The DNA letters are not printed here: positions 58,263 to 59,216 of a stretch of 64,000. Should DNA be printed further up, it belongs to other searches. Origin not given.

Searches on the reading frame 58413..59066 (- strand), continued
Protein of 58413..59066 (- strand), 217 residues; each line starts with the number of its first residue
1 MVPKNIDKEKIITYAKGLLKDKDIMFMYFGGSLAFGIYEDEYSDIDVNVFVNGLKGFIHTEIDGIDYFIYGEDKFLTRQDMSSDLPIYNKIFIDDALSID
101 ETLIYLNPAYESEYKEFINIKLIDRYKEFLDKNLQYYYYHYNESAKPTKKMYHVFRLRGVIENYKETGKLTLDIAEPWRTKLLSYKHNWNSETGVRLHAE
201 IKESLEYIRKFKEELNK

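Call 30: search_solved_structures(query=A2, max_evalue=10, show_alignments=4)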
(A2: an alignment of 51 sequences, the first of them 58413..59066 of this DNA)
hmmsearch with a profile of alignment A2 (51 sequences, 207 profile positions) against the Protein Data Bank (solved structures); distinct sequences matched with E-value up to 10: 25.
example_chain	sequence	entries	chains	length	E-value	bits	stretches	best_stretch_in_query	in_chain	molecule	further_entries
5yep_A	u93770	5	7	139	0.0066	19.4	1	2-45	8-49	Toxin-antitoxin system antidote Mnt family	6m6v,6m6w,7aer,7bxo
1noc_A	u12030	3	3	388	0.024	17.6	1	117-177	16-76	INDUCIBLE NITRIC OXIDE SYNTHASE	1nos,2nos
1dd7_A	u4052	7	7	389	0.024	17.6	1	117-177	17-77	INDUCIBLE NITRIC OXIDE SYNTHASE | nitric oxide synthase, inducible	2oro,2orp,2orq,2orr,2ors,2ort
4ux6_B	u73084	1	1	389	0.024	17.6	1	117-177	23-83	NITRIC OXIDE SYNTHASE, INDUCIBLE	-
1n2n_A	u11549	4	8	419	0.027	17.4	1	117-177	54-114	Inducible Nitric Oxide Synthase | Nitric oxide synthase, inducible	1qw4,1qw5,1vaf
1dwv_A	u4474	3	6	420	0.027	17.4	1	117-177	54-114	NITRIC OXIDE SYNTHASE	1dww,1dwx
2bhj_A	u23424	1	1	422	0.027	17.4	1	117-177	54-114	NITRIC OXIDE SYNTHASE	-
1df1_A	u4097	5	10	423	0.027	17.4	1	117-177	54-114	NITRIC OXIDE SYNTHASE | Nitric oxide synthase, inducible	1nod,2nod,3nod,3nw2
4js9_A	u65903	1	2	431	0.028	17.4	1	117-177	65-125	Nitric oxide synthase, inducible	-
1jwj_A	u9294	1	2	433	0.028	17.4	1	117-177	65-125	Nitric Oxide Synthase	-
1qom_A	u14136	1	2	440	0.028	17.4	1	117-177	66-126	NITRIC OXIDE SYNTHASE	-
1r35_A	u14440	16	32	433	0.028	17.4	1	117-177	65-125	Nitric oxide synthase, inducible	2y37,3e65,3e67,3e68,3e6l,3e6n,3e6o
1m8d_A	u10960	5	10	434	0.028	17.4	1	117-177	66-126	Inducible Nitric Oxide Synthase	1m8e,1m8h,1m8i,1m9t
1jwk_A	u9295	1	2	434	0.028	17.4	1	117-177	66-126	Nitric Oxide Synthase, Inducible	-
3dwj_A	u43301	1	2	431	0.03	17.3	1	117-177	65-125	Nitric oxide synthase, inducible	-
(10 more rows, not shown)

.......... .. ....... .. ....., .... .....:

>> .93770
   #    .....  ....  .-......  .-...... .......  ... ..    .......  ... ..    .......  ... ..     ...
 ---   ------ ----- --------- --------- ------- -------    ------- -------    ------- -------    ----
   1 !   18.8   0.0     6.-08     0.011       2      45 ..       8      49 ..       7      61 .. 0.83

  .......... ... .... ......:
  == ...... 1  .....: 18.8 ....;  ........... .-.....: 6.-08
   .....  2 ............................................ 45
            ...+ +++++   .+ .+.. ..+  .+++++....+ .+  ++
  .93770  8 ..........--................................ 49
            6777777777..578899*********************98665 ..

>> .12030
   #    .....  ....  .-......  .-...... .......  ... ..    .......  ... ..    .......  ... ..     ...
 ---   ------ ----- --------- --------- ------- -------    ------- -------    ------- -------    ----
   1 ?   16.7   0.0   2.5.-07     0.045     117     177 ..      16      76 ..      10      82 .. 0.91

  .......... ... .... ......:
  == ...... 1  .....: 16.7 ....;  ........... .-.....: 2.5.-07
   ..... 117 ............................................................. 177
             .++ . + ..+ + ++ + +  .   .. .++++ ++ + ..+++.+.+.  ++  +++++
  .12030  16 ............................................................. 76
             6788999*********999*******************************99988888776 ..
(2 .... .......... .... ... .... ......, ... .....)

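Call 32: find_related_loci(query=A1, collection=viral_contigs, flank=8000)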
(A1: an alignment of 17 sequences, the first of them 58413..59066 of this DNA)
Query A1 (217 aa) in viral_contigs; peptide patterns used: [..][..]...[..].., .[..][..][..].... (x = any residue, [..] = any of these).
24 stretches matched a pattern; 13 encode a relative of the query (tblastn E <= 1e-3); 13 distinct loci.
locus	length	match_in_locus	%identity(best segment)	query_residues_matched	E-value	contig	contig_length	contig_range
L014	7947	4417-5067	42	1-216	6e-54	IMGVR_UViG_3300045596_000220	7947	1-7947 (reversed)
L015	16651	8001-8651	42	1-216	6e-54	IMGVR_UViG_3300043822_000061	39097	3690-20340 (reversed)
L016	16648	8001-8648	41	1-215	1e-51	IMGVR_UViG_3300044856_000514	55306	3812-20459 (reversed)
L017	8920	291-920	43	6-214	2e-51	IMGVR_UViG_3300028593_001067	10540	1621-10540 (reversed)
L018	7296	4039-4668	43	6-214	2e-51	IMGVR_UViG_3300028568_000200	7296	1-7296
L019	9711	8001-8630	43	6-214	2e-51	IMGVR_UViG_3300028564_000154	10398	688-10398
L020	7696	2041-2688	40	1-215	4e-50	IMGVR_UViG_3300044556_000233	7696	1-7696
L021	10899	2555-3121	46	6-194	8e-50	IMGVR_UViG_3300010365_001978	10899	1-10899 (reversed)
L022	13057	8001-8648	40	1-215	4e-50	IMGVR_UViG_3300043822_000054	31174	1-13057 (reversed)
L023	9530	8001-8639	41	6-217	1e-49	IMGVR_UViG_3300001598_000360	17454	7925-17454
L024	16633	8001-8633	40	6-215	5e-42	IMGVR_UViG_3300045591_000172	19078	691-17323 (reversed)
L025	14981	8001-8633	38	6-215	7e-40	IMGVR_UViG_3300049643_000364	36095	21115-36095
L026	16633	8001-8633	39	6-215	1e-37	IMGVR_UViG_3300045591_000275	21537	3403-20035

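Call 46: fold_search(model_id=the predicted structure, library=viral)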
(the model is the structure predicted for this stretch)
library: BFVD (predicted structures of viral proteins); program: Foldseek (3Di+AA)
matches with E <= 10: 367; with E <= 0.001: 32
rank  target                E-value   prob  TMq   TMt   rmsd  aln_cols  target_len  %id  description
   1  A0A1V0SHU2            5.8e-07  1.00  0.56  0.55   5.4       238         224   14  Putative nucleotidyltransferase [Klosneuvirus KNV1]
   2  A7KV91                1.2e-06  1.00  0.60  0.51   5.2       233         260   14  (no name in the UniProt tables at hand)
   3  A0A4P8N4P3            2.0e-06  1.00  0.45  0.32  10.6       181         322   18  Nucleotidyltransferase [Rheinheimera phage vB_RspM_Barba19A]
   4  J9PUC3                2.9e-06  1.00  0.59  0.48   5.9       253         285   13  Nucleotidyltransferase [Bacillus phage BCD7]
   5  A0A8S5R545            3.3e-06  1.00  0.55  0.46   6.1       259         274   15  Putative nucleotidyltransferase [Ackermannviridae sp. ctaCq7]
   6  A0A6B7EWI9            4.1e-06  1.00  0.58  0.40   9.8       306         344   10  (no name in the UniProt tables at hand)
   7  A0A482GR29            4.4e-06  1.00  0.55  0.52   5.2       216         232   17  (no name in the UniProt tables at hand)
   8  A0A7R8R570            5.5e-06  1.00  0.58  0.50   6.9       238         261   13  Nucleotidyltransferase [Klebsiella phage vB_KvM-Eowyn]
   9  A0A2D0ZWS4            6.2e-06  1.00  0.54  0.67   4.6       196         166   12  Nucleotidyltransferase [Rhodococcus phage Trina]
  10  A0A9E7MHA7            8.7e-06  1.00  0.52  0.43   9.2       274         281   12  Uncharacterized protein [Enterococcus phage Sw5]
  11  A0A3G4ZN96            9.3e-06  1.00  0.58  0.20   6.4       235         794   13  Putative exonuclease [Terrestrivirus sp.]
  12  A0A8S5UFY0            1.6e-05  1.00  0.57  0.49   5.2       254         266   14  Putative nucleotidyltransferase [Myoviridae sp. ctshb19]
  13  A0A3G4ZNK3            1.6e-05  1.00  0.53  0.51   6.8       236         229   12  Polymerase nucleotidyl transferase domain-containing protein [Terrestrivirus sp.]
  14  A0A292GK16            1.8e-05  1.00  0.52  0.41   6.1       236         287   15  (no name in the UniProt tables at hand)
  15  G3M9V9                1.8e-05  1.00  0.49  0.24   6.4       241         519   16  Gp218 [Bacillus phage G]
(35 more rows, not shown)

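Call 47: find_encoding_contigs(protein=P0088, flank=6000, max_places=3)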
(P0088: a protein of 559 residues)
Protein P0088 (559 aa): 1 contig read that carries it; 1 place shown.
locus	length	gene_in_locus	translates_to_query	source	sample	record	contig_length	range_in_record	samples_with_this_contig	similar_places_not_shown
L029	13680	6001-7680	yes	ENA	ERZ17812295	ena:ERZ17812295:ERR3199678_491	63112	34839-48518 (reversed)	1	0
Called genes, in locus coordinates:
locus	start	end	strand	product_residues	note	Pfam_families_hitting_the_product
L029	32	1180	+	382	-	PF00005:ABC_tran, PF13304:AAA_21 (weak)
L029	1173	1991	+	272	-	PF06182:ABC2_membrane_6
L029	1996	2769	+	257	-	PF06182:ABC2_membrane_6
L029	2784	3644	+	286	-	PF13207:AAA_17, PF13238:AAA_18, PF12643:MazG-like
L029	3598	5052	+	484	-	PF01636:APH, PF13811:DUF4186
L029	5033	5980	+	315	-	PF08843:AbiEii (faint)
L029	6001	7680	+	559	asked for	PF13353:Fer4_12 (weak), PF04055:Radical_SAM (weak)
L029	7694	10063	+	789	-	PF10237:N6-adenineMlase (weak), PF08282:Hydrolase_3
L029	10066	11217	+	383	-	PF00438:S-AdoMet_synt_N, PF02772:S-AdoMet_synt_M, PF02773:S-AdoMet_synt_C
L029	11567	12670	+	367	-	PF02486:Rep_trans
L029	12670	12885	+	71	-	-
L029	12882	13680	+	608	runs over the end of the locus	PF00580:UvrD-helicase, PF13087:AAA_12 (faint), PF13245:AAA_19, PF13604:AAA_30 (faint), PF01443:Viral_helicase1 (faint), PF13361:UvrD_C, PF13538:UvrD_C_2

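Call 48: find_encoding_contigs(protein=P0041, flank=6000, max_places=3)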
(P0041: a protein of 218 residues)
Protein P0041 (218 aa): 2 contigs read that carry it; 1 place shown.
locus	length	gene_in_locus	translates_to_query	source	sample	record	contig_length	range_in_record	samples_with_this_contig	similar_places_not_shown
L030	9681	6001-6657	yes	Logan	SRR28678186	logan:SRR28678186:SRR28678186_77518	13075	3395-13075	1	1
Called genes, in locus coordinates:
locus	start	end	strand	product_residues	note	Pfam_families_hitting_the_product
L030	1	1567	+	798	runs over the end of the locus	-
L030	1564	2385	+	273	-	PF16774:Dit_N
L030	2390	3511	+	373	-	-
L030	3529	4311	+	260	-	-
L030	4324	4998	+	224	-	-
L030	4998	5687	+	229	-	-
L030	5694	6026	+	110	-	-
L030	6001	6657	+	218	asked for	-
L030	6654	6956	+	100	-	-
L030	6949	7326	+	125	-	-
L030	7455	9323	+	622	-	-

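Call 49: find_encoding_contigs(protein=P0067, flank=6000, max_places=3)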
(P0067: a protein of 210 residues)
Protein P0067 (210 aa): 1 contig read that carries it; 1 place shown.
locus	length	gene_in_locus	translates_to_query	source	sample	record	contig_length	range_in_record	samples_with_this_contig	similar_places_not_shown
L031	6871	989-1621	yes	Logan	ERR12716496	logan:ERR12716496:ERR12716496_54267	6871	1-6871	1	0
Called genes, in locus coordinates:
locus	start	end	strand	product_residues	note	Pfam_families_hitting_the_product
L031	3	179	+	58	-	?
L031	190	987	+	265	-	-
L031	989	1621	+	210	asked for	-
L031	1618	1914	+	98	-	-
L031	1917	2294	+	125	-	-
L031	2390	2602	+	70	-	-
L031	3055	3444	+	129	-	-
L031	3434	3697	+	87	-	-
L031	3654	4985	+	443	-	PF00239:Resolvase, PF07508:Recombinase, PF13408:Zn_ribbon_recom (weak)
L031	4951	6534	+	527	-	PF00239:Resolvase, PF07508:Recombinase, PF13408:Zn_ribbon_recom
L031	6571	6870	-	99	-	?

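Call 50: find_encoding_contigs(protein=P0085, flank=6000, max_places=3)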
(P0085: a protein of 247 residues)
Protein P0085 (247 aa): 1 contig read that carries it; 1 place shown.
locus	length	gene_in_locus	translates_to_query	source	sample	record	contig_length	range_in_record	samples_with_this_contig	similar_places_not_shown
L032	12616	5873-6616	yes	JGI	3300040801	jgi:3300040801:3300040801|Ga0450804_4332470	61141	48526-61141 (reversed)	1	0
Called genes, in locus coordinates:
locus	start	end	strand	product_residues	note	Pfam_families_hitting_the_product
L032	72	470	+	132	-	PF06182:ABC2_membrane_6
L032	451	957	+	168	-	-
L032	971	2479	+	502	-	PF04055:Radical_SAM (weak)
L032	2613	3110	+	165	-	-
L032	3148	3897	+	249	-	-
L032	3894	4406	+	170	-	PF02223:Thymidylate_kin (faint)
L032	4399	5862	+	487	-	-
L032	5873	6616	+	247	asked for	PF01909:NTP_transf_2 (weak)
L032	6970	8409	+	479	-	PF27189:YkzU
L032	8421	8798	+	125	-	-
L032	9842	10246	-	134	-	-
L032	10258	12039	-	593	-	PF00082:Peptidase_S8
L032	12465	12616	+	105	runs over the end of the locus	PF01527:HTH_Tnp_1 (weak), PF13518:HTH_28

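Call 51: find_encoding_contigs(protein=P0052, flank=6000, max_places=3)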
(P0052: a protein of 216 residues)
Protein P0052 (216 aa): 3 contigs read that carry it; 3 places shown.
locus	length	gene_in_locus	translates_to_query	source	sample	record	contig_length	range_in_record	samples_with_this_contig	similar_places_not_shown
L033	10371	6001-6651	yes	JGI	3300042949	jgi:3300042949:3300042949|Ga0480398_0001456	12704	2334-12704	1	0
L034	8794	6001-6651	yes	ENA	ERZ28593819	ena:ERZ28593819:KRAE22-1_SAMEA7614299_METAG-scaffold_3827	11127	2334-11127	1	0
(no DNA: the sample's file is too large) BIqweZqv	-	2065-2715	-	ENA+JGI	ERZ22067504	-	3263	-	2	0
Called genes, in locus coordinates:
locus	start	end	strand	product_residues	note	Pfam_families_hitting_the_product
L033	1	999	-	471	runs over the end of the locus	PF13475:DUF4116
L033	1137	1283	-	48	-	-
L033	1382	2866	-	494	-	PF13401:AAA_22 (weak), PF00004:AAA, PF07728:AAA_5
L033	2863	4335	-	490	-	PF09967:DUF2201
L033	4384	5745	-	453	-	PF13306:LRR_5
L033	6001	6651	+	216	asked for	-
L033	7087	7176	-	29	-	-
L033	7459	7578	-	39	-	-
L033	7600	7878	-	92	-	-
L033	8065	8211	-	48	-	-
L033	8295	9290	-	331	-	-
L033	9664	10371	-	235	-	?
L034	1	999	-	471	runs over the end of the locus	PF13475:DUF4116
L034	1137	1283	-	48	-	-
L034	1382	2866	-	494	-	PF13401:AAA_22 (weak), PF00004:AAA, PF07728:AAA_5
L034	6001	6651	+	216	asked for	-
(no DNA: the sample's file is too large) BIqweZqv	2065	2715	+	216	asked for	-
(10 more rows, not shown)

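Call 52: list_cluster_members(proteins=[window:58413-59066:-, window:59047-59385:-, window:58099-58416:-, window:57624-58112:-, window:56351-57205:-, P0024])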
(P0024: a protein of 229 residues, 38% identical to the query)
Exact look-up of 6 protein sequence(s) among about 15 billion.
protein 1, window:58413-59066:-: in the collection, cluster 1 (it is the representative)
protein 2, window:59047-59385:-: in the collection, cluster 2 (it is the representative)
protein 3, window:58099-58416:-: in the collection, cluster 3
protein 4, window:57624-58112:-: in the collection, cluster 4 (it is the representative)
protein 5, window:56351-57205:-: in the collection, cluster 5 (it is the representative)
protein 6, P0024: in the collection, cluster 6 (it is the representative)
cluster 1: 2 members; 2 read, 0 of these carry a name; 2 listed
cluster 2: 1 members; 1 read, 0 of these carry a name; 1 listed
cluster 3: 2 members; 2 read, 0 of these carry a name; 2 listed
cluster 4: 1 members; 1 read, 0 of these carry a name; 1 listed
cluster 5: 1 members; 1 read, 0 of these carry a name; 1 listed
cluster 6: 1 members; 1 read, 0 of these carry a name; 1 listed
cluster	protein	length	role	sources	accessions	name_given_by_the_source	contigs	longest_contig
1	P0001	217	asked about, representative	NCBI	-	-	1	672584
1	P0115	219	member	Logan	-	-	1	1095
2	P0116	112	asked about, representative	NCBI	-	-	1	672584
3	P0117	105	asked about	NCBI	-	-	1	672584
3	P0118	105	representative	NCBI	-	-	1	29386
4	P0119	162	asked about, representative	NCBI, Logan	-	-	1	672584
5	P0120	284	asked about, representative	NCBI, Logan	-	-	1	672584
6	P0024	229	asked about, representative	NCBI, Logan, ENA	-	-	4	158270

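Call 65: search_protein_families(library=pfam, alignment_id=A2, max_evalue=0.1)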
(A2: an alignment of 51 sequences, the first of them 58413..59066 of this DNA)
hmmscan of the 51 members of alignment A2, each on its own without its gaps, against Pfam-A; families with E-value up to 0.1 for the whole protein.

A. member 1, window:58413-59066:- (217 aa): 2 families
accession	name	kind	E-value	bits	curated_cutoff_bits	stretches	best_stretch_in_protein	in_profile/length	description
PF04439.18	Adenyl_transf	-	0.034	13.7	22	1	11-152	11-151/279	Streptomycin adenylyltransferase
PF22864.1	ArgL-like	-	0.039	14.5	28.2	0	184-202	5-22/31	ArgL-like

B. families by the number of members that match (of 51 scanned): 27 families (the first 25 are shown)
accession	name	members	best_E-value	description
PF01909.29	NTP_transf_2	35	9.6e-08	Nucleotidyltransferase domain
PF18765.7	Polbeta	29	1.5e-08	Polymerase beta, Nucleotidyltransferase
PF10127.15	RlaP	18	0.00011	RNA repair pathway DNA polymerase beta family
PF22600.2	MTPAP-like_central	11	0.0067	Poly(A) RNA polymerase, mitochondrial-like, central palm domain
PF12633.13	Adenyl_cycl_N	2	0.00014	Adenylate cyclase NT domain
PF01348.27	Intron_maturas2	1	0.0063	Type II intron maturase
PF04121.18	Nup84_Nup100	1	0.013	Nuclear pore protein 84 / 107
PF21559.3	Reb1_MybAD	1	0.015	DNA-binding protein reb1, Myb-associated domain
PF24722.1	DUF7674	1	0.018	Domain of unknown function (DUF7674)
PF06227.17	Poxv_Bcl-2-like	1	0.018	Poxvirus Bcl-2-like proteins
PF07388.17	A-2_8-polyST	1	0.02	Alpha-2,8-polysialyltransferase (POLYST)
PF19284.4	Arc_MA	1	0.022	Arc MA domain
PF17116.11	T9SS_plug_1st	1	0.03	Type 9 secretion system plug protein 1st domain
PF21524.3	SAMD1_WH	1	0.032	SAM domain-containing protein 1, WH domain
PF04439.18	Adenyl_transf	1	0.034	Streptomycin adenylyltransferase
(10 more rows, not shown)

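Call 67: find_related_loci(query=L015:158-748:+, collection=viral_contigs, flank=10000)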
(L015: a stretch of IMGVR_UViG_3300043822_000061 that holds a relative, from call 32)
Query L015:158-748:+ (196 aa) in viral_contigs; peptide patterns used: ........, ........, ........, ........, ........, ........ (x = any residue, [..] = any of these).
11 stretches matched a pattern; 5 encode a relative of the query (tblastn E <= 1e-3); 4 distinct loci.
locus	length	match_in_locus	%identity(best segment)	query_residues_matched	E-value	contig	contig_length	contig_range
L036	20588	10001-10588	100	1-196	1e-132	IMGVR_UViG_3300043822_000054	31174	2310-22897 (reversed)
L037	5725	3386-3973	99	1-196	2e-131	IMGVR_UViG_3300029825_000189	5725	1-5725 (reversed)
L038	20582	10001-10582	93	1-194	6e-116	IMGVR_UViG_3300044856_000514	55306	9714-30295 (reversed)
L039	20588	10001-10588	100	1-196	1e-132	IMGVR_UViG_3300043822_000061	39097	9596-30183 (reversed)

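Call 69: find_related_loci(query=L039:247-708:+, collection=viral_contigs, flank=10000)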
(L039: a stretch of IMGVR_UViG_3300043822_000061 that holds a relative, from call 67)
Query L039:247-708:+ (153 aa) in viral_contigs; peptide patterns used: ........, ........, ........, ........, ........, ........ (x = any residue, [..] = any of these).
11 stretches matched a pattern; 4 encode a relative of the query (tblastn E <= 1e-3); 4 distinct loci.
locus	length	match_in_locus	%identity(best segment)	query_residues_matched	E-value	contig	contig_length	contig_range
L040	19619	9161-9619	99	1-153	2e-104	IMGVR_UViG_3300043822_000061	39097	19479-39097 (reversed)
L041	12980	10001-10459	99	1-153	2e-104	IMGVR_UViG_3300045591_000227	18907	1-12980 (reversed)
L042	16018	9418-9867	89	4-153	6e-93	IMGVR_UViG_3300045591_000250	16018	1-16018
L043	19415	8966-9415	89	4-153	6e-93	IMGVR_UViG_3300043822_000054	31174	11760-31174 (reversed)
